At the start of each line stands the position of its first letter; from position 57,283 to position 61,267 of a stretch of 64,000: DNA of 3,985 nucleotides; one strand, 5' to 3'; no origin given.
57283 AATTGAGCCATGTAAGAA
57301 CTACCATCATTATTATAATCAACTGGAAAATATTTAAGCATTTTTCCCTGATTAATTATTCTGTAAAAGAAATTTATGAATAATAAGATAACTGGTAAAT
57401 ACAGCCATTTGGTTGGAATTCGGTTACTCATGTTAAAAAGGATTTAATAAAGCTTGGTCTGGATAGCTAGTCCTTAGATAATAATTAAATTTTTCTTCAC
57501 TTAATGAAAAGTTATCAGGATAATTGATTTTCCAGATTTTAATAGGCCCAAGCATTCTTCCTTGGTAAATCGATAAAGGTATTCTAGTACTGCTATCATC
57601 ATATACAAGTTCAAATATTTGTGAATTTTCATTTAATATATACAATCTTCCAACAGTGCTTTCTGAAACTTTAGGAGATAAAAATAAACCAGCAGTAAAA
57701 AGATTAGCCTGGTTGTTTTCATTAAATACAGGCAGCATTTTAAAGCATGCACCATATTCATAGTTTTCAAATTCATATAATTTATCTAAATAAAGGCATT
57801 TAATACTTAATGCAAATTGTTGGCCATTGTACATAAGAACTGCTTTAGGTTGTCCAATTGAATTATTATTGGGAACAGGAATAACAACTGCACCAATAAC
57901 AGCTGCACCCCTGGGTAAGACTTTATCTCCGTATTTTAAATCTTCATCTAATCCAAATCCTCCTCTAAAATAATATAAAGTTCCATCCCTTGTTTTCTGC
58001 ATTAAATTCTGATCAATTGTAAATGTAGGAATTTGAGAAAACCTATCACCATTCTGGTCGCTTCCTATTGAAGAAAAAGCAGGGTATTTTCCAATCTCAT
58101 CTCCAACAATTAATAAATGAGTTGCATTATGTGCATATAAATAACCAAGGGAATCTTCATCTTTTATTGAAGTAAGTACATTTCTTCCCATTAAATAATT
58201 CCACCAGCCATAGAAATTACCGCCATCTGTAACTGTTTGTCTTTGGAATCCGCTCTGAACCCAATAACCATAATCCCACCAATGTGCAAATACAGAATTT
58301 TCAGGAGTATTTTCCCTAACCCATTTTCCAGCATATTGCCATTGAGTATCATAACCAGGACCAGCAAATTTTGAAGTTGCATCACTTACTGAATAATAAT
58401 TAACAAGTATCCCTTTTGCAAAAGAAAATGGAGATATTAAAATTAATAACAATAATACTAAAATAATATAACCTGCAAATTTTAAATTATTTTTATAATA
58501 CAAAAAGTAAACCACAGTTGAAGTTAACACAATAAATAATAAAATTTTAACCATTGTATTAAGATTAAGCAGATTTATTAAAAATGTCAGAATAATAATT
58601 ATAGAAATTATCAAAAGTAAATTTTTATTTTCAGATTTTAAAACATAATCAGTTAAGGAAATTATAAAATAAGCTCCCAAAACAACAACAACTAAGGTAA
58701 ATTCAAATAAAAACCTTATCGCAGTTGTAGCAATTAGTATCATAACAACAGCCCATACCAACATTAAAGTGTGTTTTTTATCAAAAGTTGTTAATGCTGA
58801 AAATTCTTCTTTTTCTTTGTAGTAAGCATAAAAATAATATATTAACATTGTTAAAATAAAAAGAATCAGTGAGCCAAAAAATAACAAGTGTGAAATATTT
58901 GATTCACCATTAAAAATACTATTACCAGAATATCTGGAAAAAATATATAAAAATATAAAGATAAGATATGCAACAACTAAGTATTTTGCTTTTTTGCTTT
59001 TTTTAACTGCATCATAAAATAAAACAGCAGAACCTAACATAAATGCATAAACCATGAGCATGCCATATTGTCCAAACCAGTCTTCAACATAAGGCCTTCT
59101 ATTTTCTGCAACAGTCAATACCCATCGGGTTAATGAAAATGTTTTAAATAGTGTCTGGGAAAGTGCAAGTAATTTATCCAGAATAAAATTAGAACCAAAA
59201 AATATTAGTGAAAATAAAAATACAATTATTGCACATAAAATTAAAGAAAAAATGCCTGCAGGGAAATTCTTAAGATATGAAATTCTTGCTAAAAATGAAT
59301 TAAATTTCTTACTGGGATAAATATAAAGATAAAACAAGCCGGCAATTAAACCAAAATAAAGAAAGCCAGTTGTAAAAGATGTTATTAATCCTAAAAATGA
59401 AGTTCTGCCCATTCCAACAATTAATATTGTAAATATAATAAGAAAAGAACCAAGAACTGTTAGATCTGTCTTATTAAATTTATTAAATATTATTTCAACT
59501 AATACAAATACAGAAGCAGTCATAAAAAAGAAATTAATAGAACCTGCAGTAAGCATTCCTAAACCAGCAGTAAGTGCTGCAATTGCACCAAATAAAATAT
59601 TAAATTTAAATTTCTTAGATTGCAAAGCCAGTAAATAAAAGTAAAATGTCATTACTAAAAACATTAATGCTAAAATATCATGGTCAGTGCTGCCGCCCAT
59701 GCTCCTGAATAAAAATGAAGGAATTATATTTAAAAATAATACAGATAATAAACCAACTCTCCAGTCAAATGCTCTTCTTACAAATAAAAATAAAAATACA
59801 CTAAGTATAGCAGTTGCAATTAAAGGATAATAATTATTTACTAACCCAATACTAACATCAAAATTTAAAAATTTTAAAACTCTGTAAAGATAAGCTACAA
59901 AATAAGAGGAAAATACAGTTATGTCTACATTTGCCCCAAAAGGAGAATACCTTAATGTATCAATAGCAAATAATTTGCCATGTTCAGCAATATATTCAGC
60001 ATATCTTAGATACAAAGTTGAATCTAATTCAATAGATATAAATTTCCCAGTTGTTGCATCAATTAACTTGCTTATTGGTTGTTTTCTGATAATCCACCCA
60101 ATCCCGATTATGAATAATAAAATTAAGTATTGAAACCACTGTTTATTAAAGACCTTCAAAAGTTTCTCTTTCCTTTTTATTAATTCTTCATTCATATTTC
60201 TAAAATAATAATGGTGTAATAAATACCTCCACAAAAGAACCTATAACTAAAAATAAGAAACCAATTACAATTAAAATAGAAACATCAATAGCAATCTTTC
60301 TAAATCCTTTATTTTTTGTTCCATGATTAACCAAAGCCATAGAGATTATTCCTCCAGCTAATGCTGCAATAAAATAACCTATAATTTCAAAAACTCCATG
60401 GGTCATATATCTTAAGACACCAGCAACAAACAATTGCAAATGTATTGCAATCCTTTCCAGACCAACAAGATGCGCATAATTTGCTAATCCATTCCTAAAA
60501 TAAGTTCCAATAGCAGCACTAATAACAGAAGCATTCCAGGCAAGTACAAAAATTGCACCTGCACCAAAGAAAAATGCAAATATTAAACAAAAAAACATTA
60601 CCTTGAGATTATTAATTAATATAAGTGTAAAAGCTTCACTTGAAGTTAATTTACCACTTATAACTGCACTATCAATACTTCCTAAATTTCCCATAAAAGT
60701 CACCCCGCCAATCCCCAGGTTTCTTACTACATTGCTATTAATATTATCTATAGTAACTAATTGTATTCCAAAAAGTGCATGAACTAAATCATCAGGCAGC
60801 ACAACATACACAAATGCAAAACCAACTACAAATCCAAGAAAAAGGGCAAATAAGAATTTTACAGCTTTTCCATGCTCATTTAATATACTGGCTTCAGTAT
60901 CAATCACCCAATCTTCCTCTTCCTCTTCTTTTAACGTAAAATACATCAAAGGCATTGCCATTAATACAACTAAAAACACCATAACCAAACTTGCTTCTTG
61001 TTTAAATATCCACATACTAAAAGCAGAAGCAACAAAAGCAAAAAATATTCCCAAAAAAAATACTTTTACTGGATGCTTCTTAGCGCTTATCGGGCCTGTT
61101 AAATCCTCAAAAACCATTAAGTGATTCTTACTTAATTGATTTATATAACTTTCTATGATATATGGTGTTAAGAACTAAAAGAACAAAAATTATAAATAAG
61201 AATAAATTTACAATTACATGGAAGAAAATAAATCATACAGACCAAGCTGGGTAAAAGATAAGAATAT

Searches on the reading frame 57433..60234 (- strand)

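Call 56: search_protein_families(library=pfam, proteins=[window:57433-60234:-], max_evalue=0.001)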
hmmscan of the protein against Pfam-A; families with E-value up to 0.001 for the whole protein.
window:57433-60234:- (933 aa): 2 families
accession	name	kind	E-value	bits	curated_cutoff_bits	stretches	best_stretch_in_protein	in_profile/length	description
PF02516.20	STT3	-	3.6e-14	53.6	24.5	1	58-312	20-272/405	Oligosaccharyl transferase STT3, N-terminal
PF13231.12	PMT_2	-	3.6e-10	40.7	26.1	1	137-270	28-154/160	Dolichyl-phosphate-mannose-protein mannosyltransferase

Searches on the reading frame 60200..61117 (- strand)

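Call 56: search_protein_families(library=pfam, proteins=[window:60200-61117:-], max_evalue=0.001)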
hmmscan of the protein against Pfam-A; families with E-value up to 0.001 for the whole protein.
window:60200-61117:- (305 aa): 1 family
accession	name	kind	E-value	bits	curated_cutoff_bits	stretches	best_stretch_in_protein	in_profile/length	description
PF01944.22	SpoIIM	-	3.1e-12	47.2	26.9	1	91-302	4-163/163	Stage II sporulation protein M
